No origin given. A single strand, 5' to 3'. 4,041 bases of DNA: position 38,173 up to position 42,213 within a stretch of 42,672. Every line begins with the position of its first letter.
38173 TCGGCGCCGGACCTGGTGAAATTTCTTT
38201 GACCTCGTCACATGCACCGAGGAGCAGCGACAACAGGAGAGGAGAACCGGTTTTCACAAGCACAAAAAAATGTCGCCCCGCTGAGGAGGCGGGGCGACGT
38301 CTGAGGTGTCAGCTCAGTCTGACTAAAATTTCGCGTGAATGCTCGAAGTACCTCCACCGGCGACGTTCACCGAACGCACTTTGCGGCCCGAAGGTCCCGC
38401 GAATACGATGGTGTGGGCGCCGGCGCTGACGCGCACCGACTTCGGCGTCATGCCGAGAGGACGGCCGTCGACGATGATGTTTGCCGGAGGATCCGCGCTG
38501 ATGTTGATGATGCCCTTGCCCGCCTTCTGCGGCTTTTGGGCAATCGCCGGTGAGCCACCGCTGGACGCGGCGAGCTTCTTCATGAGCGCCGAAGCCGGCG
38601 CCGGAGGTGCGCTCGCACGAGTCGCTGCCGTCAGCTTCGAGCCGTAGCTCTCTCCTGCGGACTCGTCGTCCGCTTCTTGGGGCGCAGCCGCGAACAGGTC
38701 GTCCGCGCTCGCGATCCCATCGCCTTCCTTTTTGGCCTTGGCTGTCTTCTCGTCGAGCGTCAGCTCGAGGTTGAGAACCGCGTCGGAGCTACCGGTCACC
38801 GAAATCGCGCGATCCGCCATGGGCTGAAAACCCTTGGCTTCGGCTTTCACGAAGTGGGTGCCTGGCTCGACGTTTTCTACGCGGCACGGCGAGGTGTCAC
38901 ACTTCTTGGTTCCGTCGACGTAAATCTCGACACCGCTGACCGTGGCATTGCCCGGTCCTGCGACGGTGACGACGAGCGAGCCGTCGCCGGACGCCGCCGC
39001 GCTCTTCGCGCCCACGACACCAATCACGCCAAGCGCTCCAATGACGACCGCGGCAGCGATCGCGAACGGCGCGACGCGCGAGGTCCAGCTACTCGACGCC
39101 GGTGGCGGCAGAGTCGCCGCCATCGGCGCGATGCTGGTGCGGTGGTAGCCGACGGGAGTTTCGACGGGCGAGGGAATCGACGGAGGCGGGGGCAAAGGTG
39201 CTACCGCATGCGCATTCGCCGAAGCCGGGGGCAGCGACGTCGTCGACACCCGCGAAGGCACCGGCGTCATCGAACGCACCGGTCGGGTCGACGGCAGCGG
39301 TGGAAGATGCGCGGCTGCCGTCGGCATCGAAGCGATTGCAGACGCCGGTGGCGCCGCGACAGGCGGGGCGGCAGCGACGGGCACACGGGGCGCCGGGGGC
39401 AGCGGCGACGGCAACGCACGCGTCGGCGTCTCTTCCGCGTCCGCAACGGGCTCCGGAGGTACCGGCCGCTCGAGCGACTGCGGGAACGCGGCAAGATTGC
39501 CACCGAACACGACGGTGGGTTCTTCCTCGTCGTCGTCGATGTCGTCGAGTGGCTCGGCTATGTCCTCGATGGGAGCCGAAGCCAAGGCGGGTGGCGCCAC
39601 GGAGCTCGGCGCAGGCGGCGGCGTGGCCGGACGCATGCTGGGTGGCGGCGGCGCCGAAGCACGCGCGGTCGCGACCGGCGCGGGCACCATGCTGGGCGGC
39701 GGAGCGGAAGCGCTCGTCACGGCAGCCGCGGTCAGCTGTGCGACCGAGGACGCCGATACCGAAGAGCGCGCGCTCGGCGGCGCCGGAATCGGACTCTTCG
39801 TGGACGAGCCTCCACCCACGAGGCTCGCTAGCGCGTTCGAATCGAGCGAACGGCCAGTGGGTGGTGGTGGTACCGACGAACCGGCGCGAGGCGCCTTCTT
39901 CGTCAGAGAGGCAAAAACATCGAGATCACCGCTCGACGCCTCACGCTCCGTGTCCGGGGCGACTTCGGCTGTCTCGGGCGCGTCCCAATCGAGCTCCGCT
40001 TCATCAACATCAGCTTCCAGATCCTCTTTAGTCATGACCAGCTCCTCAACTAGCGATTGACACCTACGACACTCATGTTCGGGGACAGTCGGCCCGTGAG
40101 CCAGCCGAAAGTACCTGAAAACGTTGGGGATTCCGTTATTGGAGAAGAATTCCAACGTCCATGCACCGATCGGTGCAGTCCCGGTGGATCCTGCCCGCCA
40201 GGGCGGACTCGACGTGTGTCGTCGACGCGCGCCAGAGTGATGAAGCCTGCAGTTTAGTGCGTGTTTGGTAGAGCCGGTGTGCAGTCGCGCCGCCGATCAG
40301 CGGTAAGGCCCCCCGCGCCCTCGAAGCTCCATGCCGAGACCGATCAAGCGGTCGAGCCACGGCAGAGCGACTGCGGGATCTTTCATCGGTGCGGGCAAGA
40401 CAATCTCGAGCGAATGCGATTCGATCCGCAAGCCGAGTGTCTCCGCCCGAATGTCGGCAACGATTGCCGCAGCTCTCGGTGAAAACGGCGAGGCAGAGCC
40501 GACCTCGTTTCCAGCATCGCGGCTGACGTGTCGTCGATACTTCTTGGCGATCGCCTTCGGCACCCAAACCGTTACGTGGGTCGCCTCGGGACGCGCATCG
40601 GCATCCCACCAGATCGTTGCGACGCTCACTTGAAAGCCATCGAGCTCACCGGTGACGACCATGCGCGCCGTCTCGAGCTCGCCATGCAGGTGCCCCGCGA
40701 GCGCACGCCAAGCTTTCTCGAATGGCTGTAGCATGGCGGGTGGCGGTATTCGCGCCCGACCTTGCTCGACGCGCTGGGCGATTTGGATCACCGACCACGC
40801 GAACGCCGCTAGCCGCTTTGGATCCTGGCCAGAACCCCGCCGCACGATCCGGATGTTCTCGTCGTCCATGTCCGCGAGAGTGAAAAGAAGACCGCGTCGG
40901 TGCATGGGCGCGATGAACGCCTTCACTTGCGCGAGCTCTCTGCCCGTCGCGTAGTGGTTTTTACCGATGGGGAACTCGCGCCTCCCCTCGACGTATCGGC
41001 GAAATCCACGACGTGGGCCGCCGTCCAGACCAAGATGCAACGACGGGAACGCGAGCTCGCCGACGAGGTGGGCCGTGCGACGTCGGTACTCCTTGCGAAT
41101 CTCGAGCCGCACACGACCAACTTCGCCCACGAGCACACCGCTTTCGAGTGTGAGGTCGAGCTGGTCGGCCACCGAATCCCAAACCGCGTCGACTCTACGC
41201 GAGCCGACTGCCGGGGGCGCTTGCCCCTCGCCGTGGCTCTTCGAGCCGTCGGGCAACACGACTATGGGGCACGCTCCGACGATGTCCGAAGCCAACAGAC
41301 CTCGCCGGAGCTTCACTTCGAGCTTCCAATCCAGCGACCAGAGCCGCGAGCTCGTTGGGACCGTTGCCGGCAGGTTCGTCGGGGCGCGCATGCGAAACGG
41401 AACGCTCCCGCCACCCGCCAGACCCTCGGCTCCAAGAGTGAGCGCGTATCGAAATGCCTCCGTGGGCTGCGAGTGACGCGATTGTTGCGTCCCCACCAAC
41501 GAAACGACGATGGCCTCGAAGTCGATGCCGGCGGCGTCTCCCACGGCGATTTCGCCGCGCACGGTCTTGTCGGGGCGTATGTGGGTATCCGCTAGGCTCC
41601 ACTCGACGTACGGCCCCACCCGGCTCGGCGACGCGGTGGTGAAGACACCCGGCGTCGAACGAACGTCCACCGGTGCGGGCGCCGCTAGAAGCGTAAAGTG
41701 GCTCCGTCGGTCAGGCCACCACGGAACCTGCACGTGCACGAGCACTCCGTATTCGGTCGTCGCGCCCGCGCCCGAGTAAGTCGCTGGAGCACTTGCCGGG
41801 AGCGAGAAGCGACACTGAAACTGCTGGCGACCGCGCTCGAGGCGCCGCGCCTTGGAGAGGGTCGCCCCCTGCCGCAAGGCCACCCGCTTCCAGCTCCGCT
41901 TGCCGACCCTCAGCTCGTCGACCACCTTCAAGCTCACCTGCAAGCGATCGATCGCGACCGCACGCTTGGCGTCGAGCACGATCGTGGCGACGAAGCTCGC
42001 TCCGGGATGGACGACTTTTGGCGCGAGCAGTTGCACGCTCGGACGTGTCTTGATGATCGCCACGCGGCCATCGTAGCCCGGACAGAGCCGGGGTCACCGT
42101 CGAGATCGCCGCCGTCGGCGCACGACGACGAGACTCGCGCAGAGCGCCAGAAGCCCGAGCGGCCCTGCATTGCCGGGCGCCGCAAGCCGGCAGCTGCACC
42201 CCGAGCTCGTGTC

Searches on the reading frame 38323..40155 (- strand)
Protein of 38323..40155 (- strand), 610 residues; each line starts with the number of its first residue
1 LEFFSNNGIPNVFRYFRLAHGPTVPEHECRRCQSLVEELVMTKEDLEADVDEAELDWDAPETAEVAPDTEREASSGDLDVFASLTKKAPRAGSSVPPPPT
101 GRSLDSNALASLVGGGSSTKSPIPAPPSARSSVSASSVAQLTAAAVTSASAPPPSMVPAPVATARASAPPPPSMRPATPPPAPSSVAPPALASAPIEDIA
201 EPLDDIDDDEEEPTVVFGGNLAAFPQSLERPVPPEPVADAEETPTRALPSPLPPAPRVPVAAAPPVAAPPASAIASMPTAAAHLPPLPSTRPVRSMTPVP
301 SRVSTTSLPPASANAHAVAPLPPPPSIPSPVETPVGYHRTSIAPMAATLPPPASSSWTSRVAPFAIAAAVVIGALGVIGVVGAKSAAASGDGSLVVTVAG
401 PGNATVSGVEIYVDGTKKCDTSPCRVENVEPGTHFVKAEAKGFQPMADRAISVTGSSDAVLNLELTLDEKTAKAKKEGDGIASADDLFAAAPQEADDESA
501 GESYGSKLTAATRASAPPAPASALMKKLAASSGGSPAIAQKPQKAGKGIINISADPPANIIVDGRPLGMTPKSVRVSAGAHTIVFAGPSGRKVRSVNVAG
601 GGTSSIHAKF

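Call 60: search_protein_families(library=pfam, proteins=[window:38323-40155:-], max_evalue=0.001)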
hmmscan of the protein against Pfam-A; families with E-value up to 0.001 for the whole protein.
window:38323-40155:- (610 aa): 1 family
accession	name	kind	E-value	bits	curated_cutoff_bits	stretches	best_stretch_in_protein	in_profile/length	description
PF08308.17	PEGA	-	4.1e-13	49.5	20.8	1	405-468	9-68/71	PEGA domain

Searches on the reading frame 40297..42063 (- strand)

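Call 60: search_protein_families(library=pfam, proteins=[window:40297-42063:-], max_evalue=0.001)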
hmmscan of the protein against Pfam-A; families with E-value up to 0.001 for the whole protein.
window:40297-42063:- (588 aa): 2 families
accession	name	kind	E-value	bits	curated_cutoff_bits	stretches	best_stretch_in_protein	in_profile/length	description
PF07070.16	Spo0M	-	2.8e-06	27.5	23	0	13-107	19-114/213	SpoOM protein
PF00339.34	Arrestin_N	-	3.4e-06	27.6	24.9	1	70-122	84-138/148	Arrestin (or S-antigen), N-terminal domain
